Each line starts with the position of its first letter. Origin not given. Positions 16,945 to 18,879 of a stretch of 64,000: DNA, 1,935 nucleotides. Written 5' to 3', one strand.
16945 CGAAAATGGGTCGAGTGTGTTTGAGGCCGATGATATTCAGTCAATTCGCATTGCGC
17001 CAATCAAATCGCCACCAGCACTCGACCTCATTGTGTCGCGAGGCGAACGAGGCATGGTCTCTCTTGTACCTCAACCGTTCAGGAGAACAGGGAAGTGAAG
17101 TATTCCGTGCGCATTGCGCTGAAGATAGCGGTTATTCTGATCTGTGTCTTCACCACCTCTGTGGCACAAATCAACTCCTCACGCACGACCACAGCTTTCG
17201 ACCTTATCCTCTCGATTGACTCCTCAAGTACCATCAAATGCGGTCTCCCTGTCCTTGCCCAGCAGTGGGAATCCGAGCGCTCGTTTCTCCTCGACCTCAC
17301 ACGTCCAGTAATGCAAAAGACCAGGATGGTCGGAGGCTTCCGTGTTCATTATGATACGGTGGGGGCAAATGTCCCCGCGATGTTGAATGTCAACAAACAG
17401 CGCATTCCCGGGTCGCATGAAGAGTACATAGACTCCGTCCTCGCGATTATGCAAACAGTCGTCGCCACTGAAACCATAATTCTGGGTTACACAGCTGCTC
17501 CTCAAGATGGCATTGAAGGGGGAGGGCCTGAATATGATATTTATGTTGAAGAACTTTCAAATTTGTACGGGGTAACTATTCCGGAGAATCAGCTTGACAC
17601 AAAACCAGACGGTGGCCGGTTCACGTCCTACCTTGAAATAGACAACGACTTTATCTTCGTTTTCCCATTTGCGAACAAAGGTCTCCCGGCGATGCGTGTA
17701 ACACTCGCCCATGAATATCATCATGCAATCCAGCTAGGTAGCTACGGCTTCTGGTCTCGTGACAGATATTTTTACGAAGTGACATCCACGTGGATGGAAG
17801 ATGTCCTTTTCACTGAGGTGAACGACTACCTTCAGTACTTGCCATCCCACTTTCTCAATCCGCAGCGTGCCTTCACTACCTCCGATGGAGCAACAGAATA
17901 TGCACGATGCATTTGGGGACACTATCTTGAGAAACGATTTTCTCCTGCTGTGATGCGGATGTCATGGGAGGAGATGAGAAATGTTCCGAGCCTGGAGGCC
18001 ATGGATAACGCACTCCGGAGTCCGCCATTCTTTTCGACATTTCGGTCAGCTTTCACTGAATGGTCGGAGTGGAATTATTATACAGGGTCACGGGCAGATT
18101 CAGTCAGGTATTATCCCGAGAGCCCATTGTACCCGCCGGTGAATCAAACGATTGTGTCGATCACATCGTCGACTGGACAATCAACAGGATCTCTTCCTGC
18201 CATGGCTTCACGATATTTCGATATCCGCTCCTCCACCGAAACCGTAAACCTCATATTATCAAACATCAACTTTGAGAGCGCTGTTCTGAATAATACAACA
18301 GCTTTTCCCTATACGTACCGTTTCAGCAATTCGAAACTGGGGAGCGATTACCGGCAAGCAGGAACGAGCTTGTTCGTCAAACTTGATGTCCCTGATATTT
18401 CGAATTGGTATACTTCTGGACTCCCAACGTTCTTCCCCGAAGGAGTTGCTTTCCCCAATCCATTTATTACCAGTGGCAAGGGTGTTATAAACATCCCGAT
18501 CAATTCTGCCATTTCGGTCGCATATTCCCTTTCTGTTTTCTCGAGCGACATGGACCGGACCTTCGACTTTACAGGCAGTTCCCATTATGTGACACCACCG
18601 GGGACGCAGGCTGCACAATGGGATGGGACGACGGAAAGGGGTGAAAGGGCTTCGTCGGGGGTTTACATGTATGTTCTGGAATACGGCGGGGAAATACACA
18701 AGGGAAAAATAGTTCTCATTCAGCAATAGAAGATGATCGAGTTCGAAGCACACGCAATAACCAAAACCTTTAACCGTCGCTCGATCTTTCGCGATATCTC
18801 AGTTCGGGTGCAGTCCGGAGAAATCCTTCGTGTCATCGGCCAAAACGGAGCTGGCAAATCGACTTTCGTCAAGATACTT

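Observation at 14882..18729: Translationally coupled pair: FG-GAP repeat protein plus a T9SS-sorted HExxH protein of unknown family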

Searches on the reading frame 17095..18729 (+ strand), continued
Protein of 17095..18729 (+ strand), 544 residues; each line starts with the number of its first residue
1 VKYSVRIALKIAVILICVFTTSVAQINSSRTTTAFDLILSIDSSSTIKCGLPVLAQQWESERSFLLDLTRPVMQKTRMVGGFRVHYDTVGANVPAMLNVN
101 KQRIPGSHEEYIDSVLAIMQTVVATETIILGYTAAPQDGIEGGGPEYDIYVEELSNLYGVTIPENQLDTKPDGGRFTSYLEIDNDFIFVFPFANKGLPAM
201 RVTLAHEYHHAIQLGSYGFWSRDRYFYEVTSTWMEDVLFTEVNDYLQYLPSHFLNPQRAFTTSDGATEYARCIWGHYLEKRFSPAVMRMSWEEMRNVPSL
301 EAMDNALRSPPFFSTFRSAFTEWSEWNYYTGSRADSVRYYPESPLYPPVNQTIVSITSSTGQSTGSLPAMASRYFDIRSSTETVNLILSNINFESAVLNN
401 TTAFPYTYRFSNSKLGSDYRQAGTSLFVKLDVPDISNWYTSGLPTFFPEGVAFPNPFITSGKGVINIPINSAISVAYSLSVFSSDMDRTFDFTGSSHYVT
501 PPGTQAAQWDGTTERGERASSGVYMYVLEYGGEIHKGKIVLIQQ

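Call 34: search_solved_structures(query=A1, max_evalue=10, show_alignments=4)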
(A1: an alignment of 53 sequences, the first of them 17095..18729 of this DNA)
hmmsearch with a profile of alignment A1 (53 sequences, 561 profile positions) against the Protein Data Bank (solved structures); distinct sequences matched with E-value up to 10: 8.
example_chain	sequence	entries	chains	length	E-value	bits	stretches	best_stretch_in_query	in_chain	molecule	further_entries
7w5a_z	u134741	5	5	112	0.11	14.2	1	24-104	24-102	Protein FAM32A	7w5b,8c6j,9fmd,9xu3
3qta_A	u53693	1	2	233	0.68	11.5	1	114-174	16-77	Chemotaxis protein CheC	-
3osv_A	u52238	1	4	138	0.84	11.2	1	480-546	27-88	Flagellar basal-body rod modification protein FlgD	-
4zzf_A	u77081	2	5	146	0.92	11.1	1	496-547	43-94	Flagellar basal body rod modification protein | Basal-body rod modification protein FlgD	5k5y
4zzk_A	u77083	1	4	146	0.92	11.1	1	496-547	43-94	Basal-body rod modification protein FlgD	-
5m11_A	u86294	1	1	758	1.2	10.7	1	466-560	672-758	Immunoreactive 84kD antigen PG93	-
8xi2_g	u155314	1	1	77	1.6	10.3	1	480-527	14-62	Small nuclear ribonucleoprotein G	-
2maw_A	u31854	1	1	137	1.9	10.1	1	119-160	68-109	Neuronal acetylcholine receptor subunit alpha-7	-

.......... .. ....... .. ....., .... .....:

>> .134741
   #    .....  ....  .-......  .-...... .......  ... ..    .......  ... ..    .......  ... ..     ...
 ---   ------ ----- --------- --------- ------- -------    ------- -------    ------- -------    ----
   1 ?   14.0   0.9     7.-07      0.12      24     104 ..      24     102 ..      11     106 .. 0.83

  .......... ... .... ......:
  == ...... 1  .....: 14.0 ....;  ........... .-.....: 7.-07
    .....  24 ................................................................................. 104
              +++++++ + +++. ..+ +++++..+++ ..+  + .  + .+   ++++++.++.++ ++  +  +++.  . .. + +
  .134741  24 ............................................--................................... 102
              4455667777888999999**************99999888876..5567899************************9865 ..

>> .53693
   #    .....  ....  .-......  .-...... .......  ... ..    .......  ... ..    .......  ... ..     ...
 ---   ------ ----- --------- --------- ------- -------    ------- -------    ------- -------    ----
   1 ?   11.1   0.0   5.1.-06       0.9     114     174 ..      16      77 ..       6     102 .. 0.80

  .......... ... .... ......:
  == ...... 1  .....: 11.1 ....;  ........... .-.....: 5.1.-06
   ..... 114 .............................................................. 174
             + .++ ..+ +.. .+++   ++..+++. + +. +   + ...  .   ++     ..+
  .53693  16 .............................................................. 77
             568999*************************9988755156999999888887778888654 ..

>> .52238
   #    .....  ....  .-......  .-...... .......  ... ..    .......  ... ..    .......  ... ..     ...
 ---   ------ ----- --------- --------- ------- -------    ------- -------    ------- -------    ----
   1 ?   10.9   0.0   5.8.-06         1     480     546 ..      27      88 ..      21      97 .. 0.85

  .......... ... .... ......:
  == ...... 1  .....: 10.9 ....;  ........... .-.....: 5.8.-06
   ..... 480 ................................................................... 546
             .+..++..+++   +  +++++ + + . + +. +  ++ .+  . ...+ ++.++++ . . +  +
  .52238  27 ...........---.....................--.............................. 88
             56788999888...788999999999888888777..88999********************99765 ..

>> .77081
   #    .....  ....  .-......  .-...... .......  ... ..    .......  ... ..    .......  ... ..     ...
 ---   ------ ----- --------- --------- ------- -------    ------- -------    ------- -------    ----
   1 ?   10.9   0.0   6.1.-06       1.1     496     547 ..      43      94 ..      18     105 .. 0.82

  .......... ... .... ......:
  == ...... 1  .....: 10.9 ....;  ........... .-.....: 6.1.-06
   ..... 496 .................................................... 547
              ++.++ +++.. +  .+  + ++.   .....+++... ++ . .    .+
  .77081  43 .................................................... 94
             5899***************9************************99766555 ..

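Call 37: search_protein_families(library=ncbifam, alignment_id=A1, max_evalue=0.01)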
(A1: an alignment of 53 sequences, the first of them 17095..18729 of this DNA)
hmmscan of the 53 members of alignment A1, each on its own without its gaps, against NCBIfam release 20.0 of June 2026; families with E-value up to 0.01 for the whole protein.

A. member 1, window:17095-18729:+ (544 aa): 1 family
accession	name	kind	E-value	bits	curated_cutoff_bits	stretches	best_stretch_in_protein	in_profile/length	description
NF045524.1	MXAN_6640_HExxH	subfamily_domain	6.8e-58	196.7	140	1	84-377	1-289/290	MXAN_6640 family putative metalloprotease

B. families by the number of members that match (of 53 scanned): 10 families
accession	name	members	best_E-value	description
NF045524.1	MXAN_6640_HExxH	53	1.4e-62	MXAN_6640 family putative metalloprotease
TIGR04183.1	Por_Secre_tail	13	3.3e-07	T9SS type A sorting domain-containing protein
NF009452.0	PRK12812.1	12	8.4e-05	flagellar basal body rod modification protein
NF052228.1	T9SS_PorZ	7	1.3e-06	type IX secretion system anionic LPS delivery protein PorZ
NF005176.1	PRK06655.1-1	7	1.3e-05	flagellar hook assembly protein FlgD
NF009453.0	PRK12813.1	5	0.00025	flagellar basal body rod modification protein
NF033707.1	T9SS_sortase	4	0.00086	type IX secretion system sortase PorU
NF033876.2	flagella_HExxH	3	0.0037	flagellinolysin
NF038145.1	Hvo_1808_fam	2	0.0021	Hvo_1808 family surface protein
NF004496.1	PRK05842.1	2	0.0037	flagellar hook assembly protein FlgD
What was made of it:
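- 18442..18726 (+): Diverged T9SS type-A C-terminal sorting domain (aa 450-544), with motifs FPNPF, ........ and GKIVLIQ. 13/53 orthologs hit TIGR04183 at E<=0.01 (call 37).
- On NCBIfam NF045524 MXAN_6640 family putative metalloprotease: 53/53 relatives also match (call 37).
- On T9SS type-A CTD cargo: 13/53 orthologs reach E<=0.01, the best at 3.3e-7 (call 37).
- Closest known: NCBIfam NF045524 'MXAN_6640 family putative metalloprotease'. Same: All 53 relatives match it too (call 37).
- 13/53 orthologs reach TIGR04183 at E<=0.01 (call 37).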

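Call 42: find_related_loci(query=A1, collection=genome_contigs, flank=10000)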
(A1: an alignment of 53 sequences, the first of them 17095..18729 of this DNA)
Query A1 (544 aa) in genome_contigs; peptide patterns used: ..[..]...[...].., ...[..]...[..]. (x = any residue, [..] = any of these).
288 stretches matched a pattern; 269 encode a relative of the query (tblastn E <= 1e-3); the best 80 are kept; 80 distinct loci.
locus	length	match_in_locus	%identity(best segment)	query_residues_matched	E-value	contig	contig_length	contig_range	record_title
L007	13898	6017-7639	83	1-544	0e+0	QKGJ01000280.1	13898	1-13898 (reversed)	MAG: Ignavibacteria bacterium isolate SZUA-525 scaffold_13708, whole genome shotgun sequence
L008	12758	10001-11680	44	2-544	7e-150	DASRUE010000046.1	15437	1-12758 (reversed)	MAG TPA_asm: Bacteroidota bacterium isolate SMAG_U7886 k141_3163187, whole genome shotgun sequence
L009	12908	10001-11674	45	2-544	2e-149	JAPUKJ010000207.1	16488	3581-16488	MAG: Ignavibacteria bacterium isolate KW1-S15_2 KW1-S15_2_cg207, whole genome shotgun sequence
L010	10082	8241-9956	43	2-544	4e-148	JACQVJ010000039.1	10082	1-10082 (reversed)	MAG: Ignavibacteriae bacterium isolate NC_groundwater_1460_Ag_S-0.65um_52_13 S_p65_S5_coassembly_k141_503084, whole geno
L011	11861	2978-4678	44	6-544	6e-146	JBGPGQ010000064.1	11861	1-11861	MAG: Bacteroidota bacterium isolate OBJ_0618_7090110_39 k141_5386958_length_11861_cov_11.0026, whole genome shotgun sequ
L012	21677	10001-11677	45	4-544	1e-145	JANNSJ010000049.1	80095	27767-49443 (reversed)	MAG: Bacteroidota bacterium isolate SOY_31_metabat_225 SOY_31_k141_481330, whole genome shotgun sequence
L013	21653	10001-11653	44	2-544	4e-142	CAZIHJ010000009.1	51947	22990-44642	MAG TPA_asm: uncultured Chitinophagales bacterium isolate SRP287453_co1_97 genome assembly, contig: NODE_955_length_5194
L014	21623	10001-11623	43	19-544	2e-141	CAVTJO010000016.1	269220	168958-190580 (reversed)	MAG: uncultured Bacteroidetes bacterium isolate MFD05942.bin.1.467 genome assembly, contig: contig_66341, whole genome s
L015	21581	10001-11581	46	27-544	4e-140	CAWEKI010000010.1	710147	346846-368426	MAG: uncultured Bacteroidetes bacterium isolate MFD05942.bin.1.2 genome assembly, contig: contig_652, whole genome shotg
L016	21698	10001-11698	43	1-544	1e-137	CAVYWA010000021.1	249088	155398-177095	MAG: uncultured Bacteroidetes bacterium isolate MFD01476.bin.1.210 genome assembly, contig: contig_69974, whole genome s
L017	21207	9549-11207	44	5-544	9e-137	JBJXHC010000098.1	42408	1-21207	MAG: Bacteroidota bacterium isolate F1F2.bin.124 k127_6887171, whole genome shotgun sequence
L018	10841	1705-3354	42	13-544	1e-136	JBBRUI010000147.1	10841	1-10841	MAG: Bacteroidota bacterium isolate La3_concoct.179 La3_concoct.179_K_3583828_L_10841_cov_8.0000, whole genome shotgun s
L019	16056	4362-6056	42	2-542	2e-136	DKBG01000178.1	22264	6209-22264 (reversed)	MAG TPA_asm: Ignavibacteria bacterium UBA6906 UBA6906_contig_36036, whole genome shotgun sequence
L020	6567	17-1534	44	48-544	1e-134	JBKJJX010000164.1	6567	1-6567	MAG: Bacteroidota bacterium isolate ant_bin.22 S1Ck117_4704400_flag_0_multi_9.9860_len_6567, whole genome shotgun sequen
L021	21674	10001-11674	42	2-544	6e-134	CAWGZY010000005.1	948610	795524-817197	MAG: uncultured Bacteroidetes bacterium isolate MFD01689.bin.1.50 genome assembly, contig: contig_35140, whole genome sh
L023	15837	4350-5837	45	48-544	4e-133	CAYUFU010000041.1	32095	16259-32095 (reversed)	MAG TPA_asm: uncultured Chitinophagales bacterium isolate binchicken_co274_268 genome assembly, contig: NODE_3575_length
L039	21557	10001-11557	41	37-544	6e-119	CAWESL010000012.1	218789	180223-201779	MAG: Ignavibacteriota bacterium isolate MFD01872.bin.1.311 genome assembly, contig: contig_184724, whole genome shotgun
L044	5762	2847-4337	40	48-541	3e-113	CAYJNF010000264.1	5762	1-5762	MAG TPA_asm: uncultured Chitinophagales bacterium isolate ERP124720_co1_156 genome assembly, contig: NODE_15296_length_5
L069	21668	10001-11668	33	6-544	2e-82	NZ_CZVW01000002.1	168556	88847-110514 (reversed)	Candidatus Chrysopegis kryptomonas strain JGI-23, whole genome shotgun sequence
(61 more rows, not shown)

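Call 65: find_encoding_contigs(protein=P0036, flank=8000, max_places=1)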
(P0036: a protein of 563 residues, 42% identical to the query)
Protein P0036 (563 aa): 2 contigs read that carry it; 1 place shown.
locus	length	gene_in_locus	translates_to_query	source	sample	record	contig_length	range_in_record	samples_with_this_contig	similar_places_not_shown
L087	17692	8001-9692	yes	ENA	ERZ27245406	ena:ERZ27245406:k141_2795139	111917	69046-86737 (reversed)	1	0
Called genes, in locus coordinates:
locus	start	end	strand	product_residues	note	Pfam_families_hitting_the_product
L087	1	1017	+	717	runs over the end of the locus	PF01336:tRNA_anti-codon, PF00152:tRNA-synt_2, PF02938:GAD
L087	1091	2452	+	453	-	PF07287:AtuA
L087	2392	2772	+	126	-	PF23544:AtuA_ferredoxin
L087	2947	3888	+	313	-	PF03462:PCRF, PF00472:RF-1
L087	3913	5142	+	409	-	PF12704:MacB_PCD, PF02687:FtsX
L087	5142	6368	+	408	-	PF12704:MacB_PCD, PF02687:FtsX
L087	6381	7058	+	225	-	PF00005:ABC_tran, PF02463:SMC_N (weak)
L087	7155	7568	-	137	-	-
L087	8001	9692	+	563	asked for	PF19527:DUF6055 (weak)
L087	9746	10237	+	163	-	PF00583:Acetyltransf_1 (faint)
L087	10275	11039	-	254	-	PF06181:Urate_ox_N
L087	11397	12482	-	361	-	PF21621:MPI_cupin_dom (weak)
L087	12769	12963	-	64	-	-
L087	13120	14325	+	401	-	PF22244:GCE_fung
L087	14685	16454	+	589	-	-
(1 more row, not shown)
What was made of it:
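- The paralog lies next to LolCDE-like genes, which is again an envelope-biogenesis neighbourhood (call 65).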

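Call 71: search_protein_families(library=pfam, alignment_id=A1, max_evalue=0.001)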
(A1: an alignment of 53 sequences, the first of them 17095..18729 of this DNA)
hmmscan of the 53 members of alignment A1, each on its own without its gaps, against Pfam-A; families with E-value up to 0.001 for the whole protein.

A. member 1, window:17095-18729:+ (544 aa): 0 families

B. families by the number of members that match (of 53 scanned): 4 families
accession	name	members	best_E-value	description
PF19527.4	DUF6055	38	1.1e-12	Family of unknown function (DUF6055)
PF13860.13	FlgD_ig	25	1.2e-12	FlgD Ig-like domain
PF13585.12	CHU_C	7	0.00021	CHU_C Type IX secretion signal domain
PF18962.6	Por_Secre_tail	1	4.4e-06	Secretion system C-terminal sorting domain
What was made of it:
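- On T9SS type-A CTD cargo: 1/53 hits Pfam PF18962 (call 71).
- Closest known: NCBIfam NF045524 'MXAN_6640 family putative metalloprotease'. Same: 38/53 also hit DUF6055 (call 71).
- DUF6055 matches 38/53 (call 71).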

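Call 85: search_protein_families(library=ncbifam, proteins=[L044:431-2593:+, L069:16873-18378:+, L023:8422-9954:+, L039:16668-17966:+, L023:9991-11262:+], max_evalue=0.000001)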
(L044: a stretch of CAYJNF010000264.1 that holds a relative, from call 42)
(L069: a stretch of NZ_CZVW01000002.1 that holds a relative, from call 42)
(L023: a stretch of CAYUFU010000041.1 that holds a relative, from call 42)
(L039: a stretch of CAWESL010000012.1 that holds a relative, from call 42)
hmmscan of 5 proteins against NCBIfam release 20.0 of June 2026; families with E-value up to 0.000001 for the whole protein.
L044:431-2593:+ (721 aa): 2 families
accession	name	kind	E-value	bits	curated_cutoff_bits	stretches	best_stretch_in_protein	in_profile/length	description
NF010237.0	PRK13684.1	equivalog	4e-43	147.7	326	3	162-285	37-165/334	photosynthesis system II assembly factor Ycf48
NF045728.1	glycosyl_F510_1955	equivalog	1.1e-21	77.3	175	1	443-582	77-216/246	F510_1955 family glycosylhydrolase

L069:16873-18378:+ (502 aa): 4 families
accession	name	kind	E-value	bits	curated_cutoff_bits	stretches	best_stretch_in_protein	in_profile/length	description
TIGR04183.1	Por_Secre_tail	domain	1.1e-12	47.8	23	1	424-499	2-70/72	T9SS type A sorting domain-containing protein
NF038113.1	T9SSA_dep_M36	equivalog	1.4e-11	43.3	885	1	416-500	788-868/869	T9SS-dependent M36 family metallopeptidase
NF052323.1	T9SSA_dep_M6i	equivalog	6.7e-10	37.6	600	1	411-500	948-1038/1043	T9SS-dependent M6-like inactivated metalloprotease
NF033707.1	T9SS_sortase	equivalog_domain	4.7e-08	31.1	420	1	406-489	984-1077/1095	type IX secretion system sortase PorU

L023:8422-9954:+ (511 aa): 3 families
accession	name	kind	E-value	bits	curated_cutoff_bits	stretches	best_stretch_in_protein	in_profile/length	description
TIGR04183.1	Por_Secre_tail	domain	4.1e-11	42.7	23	1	426-509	2-71/72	T9SS type A sorting domain-containing protein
NF052323.1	T9SSA_dep_M6i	equivalog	3.2e-08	32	600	1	425-500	960-1028/1043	T9SS-dependent M6-like inactivated metalloprotease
NF038113.1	T9SSA_dep_M36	equivalog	3.6e-08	32.1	885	1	421-509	791-868/869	T9SS-dependent M36 family metallopeptidase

L039:16668-17966:+ (433 aa): 1 family
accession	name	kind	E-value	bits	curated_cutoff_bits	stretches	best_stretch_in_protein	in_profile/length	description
TIGR04183.1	Por_Secre_tail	domain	8.8e-09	35.2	23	1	355-429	2-69/72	T9SS type A sorting domain-containing protein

L023:9991-11262:+ (424 aa): 2 families
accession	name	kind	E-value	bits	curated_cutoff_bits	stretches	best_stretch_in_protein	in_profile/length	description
NF038113.1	T9SSA_dep_M36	equivalog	2.8e-07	29.1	885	1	309-422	760-868/869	T9SS-dependent M36 family metallopeptidase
TIGR04183.1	Por_Secre_tail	domain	2.9e-07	30.4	23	1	345-421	1-70/72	T9SS type A sorting domain-containing protein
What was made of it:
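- Tried and rejected: They are Ycf48-like cargo, not PorZ (call 85).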

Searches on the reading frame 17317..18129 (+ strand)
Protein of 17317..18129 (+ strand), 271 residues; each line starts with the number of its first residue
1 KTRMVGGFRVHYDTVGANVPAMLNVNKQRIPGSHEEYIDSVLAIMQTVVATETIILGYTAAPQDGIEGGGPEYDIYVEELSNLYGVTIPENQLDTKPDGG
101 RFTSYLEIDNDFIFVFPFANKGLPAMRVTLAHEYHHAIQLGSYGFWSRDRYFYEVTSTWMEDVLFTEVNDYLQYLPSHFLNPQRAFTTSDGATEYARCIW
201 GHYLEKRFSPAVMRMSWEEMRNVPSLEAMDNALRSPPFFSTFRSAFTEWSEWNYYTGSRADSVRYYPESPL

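Call 81: search_protein_representatives(protein=window:17317-18129:+)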
Query: 271 residues. Proteins with E-value up to 0.001 (for the whole library): 3554; up to 1e-10: 2095; up to 1e-30: 388. The best 150 are listed.
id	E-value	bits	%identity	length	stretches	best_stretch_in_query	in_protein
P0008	7.3e-95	333.8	56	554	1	4-269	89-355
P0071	4.3e-88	311.6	55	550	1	4-269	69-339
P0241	1.6e-86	306.5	56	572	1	4-269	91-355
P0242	1.1e-85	303.8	51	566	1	2-269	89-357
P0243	3.7e-85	302.0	52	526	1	1-269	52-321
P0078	7.7e-84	297.7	54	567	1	4-269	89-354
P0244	3.1e-83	295.7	56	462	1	6-268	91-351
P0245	3.3e-81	289.1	53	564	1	1-269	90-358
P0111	2.7e-80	286.1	52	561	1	4-268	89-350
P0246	9.3e-80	284.3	50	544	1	6-269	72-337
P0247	1.9e-79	283.3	52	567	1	6-269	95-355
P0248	7.7e-77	274.7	49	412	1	2-269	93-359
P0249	4.6e-76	272.2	51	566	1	6-269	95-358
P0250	6.7e-75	268.4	50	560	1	4-269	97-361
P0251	4.9e-71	255.7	50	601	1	6-269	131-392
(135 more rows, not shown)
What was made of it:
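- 17317..18129 (+): Gluzincin catalytic domain (aa 75-345). There are 3,554 cluster representatives at E<=1e-3 (call 81).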
